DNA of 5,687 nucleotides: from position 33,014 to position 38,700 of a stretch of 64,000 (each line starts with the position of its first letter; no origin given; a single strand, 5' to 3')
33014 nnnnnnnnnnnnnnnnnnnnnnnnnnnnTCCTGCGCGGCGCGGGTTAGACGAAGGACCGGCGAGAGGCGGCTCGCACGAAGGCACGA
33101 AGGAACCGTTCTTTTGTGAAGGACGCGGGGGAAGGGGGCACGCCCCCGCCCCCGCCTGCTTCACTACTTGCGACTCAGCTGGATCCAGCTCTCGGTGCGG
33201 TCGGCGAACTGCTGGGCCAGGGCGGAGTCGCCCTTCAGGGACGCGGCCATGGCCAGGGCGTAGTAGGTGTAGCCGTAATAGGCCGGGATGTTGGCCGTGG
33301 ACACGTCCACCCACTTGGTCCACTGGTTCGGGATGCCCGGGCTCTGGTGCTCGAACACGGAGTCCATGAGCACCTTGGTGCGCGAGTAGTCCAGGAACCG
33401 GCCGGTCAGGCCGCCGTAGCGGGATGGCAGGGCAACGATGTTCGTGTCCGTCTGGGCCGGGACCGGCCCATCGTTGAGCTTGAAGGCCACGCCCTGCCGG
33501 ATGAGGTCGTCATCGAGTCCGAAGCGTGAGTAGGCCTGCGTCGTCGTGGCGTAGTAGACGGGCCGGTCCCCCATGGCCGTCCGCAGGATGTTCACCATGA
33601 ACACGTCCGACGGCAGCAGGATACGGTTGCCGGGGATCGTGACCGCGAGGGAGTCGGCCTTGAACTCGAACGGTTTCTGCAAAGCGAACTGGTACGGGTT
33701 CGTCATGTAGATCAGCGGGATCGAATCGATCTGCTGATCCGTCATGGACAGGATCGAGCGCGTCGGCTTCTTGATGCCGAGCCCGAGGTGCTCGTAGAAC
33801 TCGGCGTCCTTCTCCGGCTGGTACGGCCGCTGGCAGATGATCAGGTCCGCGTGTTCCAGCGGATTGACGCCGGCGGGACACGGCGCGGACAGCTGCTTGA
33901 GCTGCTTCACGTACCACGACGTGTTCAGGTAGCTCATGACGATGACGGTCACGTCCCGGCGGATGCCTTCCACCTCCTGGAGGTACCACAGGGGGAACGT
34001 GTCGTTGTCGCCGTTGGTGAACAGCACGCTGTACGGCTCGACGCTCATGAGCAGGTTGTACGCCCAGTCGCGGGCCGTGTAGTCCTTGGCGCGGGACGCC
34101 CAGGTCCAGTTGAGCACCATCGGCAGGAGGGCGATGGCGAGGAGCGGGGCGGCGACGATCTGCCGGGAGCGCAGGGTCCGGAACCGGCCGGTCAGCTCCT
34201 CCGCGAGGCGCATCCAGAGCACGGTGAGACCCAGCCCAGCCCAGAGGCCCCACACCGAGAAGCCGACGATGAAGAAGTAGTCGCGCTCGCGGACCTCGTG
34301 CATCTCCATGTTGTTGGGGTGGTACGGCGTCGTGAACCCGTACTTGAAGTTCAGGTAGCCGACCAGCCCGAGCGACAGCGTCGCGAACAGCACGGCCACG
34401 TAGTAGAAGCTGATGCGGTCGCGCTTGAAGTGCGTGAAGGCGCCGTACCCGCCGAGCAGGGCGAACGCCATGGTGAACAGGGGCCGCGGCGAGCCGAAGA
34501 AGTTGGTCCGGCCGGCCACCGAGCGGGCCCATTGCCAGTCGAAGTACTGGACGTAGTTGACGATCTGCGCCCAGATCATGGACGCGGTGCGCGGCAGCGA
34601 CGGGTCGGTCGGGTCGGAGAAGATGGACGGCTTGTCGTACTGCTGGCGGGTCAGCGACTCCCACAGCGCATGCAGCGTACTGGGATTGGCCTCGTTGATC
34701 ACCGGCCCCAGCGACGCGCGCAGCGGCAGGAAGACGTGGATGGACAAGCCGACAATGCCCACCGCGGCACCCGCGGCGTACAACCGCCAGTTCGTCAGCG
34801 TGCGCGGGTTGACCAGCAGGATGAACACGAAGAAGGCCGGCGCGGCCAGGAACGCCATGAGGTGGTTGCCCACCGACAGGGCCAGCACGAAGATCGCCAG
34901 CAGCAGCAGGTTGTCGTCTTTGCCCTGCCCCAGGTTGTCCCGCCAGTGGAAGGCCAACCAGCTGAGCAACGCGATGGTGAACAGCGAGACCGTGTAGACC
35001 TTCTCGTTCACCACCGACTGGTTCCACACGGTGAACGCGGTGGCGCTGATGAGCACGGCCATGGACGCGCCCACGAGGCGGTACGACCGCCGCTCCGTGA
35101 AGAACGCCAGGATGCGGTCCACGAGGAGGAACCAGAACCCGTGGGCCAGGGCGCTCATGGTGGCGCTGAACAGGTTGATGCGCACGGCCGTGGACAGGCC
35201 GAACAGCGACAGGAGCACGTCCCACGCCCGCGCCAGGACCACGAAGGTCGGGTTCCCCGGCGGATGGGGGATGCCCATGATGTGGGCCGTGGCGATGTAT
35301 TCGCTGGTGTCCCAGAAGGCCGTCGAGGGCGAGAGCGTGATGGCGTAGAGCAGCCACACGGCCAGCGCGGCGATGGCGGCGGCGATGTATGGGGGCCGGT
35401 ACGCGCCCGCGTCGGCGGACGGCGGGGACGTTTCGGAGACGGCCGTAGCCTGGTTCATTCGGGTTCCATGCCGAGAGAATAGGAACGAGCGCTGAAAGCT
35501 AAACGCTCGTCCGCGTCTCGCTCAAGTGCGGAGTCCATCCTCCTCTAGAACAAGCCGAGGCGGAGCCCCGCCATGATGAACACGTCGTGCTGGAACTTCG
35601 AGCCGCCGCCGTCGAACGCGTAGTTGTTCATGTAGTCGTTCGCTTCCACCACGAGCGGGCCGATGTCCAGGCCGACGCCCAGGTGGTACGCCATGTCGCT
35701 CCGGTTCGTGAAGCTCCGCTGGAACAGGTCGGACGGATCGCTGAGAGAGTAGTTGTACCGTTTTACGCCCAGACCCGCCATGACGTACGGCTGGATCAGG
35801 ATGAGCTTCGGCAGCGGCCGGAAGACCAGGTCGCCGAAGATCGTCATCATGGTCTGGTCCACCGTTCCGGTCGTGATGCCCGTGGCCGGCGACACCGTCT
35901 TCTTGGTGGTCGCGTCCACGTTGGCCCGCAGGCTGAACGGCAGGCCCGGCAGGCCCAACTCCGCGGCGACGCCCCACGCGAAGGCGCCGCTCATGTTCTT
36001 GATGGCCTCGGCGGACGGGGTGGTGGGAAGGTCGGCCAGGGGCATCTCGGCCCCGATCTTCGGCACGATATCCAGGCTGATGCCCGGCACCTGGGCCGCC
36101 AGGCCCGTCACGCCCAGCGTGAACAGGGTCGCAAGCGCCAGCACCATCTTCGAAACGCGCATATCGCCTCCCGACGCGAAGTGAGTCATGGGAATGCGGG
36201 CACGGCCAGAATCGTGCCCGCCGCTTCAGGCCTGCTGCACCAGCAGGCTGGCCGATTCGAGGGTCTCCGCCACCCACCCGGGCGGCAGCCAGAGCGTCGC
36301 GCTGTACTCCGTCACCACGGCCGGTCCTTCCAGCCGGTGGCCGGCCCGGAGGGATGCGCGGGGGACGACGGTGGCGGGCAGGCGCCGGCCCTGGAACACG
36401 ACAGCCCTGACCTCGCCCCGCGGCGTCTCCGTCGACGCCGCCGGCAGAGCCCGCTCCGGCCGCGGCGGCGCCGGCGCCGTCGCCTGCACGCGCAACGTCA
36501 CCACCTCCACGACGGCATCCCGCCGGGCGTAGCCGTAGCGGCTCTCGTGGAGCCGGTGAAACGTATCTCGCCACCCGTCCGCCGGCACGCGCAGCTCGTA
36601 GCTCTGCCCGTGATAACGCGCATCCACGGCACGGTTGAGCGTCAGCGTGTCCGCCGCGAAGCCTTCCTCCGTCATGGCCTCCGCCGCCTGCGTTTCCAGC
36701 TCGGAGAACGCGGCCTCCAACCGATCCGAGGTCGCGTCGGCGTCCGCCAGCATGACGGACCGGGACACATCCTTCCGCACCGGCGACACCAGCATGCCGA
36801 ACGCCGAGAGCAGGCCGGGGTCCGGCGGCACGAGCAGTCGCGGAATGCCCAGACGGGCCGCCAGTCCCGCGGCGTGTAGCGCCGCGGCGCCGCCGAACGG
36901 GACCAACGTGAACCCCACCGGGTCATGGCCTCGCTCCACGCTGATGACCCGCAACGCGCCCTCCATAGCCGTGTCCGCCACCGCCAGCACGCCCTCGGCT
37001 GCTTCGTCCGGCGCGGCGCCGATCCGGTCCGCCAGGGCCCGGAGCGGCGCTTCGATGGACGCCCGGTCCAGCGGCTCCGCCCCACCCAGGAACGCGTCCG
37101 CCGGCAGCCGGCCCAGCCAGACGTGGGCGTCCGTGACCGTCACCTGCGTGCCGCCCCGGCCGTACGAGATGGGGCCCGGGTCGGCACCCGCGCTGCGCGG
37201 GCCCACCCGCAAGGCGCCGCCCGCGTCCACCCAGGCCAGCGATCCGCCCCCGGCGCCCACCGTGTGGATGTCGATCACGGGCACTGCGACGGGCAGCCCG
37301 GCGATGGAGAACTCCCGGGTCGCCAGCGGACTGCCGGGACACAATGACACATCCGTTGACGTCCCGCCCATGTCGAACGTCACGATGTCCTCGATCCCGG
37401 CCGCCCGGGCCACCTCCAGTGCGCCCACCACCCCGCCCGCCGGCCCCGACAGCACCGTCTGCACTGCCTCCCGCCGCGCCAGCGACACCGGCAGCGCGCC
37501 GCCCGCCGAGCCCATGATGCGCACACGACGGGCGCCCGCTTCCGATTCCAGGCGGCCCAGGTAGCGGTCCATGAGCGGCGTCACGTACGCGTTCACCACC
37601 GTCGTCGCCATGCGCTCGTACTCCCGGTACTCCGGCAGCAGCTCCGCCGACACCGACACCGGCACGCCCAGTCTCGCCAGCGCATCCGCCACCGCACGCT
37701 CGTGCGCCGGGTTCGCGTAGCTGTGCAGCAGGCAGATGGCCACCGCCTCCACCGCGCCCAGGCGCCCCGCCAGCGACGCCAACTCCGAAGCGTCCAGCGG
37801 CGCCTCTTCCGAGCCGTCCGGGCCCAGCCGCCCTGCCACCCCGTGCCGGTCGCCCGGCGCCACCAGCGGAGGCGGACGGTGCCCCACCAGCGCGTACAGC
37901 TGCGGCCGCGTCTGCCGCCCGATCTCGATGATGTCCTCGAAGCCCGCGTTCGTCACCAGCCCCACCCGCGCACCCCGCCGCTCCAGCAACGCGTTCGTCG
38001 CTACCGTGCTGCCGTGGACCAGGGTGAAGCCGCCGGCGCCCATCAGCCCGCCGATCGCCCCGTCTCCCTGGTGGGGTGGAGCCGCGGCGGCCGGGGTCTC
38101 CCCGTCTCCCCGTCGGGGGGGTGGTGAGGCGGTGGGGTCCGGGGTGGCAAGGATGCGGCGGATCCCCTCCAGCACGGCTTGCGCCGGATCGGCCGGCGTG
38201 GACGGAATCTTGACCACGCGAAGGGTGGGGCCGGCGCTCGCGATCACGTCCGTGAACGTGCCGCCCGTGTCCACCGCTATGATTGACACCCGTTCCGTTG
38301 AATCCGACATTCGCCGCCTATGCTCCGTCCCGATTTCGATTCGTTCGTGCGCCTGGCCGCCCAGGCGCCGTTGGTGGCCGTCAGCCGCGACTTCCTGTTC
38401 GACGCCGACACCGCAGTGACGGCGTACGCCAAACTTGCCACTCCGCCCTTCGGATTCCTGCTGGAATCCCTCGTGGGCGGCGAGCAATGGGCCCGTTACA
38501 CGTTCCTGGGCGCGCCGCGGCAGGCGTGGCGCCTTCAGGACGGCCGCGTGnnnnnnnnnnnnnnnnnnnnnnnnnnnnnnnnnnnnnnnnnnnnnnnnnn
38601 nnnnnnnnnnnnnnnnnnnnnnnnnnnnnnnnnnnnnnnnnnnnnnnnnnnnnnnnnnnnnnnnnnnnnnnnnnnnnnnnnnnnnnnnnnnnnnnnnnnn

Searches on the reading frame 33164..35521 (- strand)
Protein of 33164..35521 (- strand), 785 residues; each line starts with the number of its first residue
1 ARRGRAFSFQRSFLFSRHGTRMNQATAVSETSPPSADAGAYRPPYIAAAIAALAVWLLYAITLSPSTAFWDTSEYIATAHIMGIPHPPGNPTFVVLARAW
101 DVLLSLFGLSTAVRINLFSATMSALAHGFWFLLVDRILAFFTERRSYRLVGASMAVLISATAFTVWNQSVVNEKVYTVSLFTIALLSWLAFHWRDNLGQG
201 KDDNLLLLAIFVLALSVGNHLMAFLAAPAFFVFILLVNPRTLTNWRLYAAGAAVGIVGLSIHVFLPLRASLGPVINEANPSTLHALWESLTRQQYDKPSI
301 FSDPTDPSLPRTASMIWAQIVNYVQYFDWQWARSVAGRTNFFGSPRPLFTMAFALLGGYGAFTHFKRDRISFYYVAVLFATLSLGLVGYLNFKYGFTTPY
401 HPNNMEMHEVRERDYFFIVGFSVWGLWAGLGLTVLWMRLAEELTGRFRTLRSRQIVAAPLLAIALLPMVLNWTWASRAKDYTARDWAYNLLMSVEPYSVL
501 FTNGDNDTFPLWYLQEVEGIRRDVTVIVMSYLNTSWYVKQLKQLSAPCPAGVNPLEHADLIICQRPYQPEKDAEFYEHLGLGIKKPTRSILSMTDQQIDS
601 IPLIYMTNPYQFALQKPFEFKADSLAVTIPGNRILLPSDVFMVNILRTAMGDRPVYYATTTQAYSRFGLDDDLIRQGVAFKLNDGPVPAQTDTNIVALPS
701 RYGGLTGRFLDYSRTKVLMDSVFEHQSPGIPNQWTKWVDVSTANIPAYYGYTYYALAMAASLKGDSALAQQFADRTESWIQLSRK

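Call 55: search_protein_families(library=pfam, proteins=[window:33164-35521:-], max_evalue=0.00001)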
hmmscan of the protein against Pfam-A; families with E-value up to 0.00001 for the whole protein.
window:33164-35521:- (785 aa): 1 family
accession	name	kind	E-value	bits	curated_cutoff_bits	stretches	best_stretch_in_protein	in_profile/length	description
PF11028.14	TMEM260-like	-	2.4e-36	125.6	24.2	1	71-238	1-174/179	Protein O-mannosyl-transferase TMEM260-like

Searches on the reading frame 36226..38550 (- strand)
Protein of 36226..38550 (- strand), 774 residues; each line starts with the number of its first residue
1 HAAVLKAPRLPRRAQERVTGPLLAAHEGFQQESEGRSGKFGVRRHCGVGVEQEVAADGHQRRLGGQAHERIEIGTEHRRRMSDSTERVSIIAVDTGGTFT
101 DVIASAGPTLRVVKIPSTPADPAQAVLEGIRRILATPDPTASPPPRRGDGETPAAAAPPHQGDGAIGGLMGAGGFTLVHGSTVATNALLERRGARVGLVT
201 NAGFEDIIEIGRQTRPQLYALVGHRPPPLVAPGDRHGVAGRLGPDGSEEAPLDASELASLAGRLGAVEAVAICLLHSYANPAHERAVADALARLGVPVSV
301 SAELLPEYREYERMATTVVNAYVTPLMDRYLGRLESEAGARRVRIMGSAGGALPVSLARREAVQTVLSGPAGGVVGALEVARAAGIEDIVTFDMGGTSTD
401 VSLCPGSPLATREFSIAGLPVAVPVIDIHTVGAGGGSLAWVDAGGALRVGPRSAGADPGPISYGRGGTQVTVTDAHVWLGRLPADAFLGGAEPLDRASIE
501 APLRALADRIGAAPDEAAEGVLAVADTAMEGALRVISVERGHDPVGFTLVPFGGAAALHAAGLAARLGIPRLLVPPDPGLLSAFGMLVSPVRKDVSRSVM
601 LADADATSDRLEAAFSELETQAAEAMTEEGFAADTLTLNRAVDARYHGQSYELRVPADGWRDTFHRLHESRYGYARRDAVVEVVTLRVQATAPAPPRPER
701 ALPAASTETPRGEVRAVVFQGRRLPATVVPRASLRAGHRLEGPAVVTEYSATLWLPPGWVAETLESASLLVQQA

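Call 55: search_protein_families(library=pfam, proteins=[window:36226-38550:-], max_evalue=0.00001)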
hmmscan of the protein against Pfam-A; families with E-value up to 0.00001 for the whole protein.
window:36226-38550:- (774 aa): 3 families
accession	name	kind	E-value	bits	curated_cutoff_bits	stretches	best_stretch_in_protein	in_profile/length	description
PF01968.24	Hydantoinase_A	-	2.2e-92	309.8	22.9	1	313-594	1-290/291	Hydantoinase/oxoprolinase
PF05378.19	Hydant_A_N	-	4.6e-42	144.2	25.2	1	91-293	2-174/176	Hydantoinase/oxoprolinase N-terminal region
PF19278.4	Hydant_A_C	-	1.9e-10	40.9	21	1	606-761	9-180/193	Hydantoinase/oxoprolinase C-terminal domain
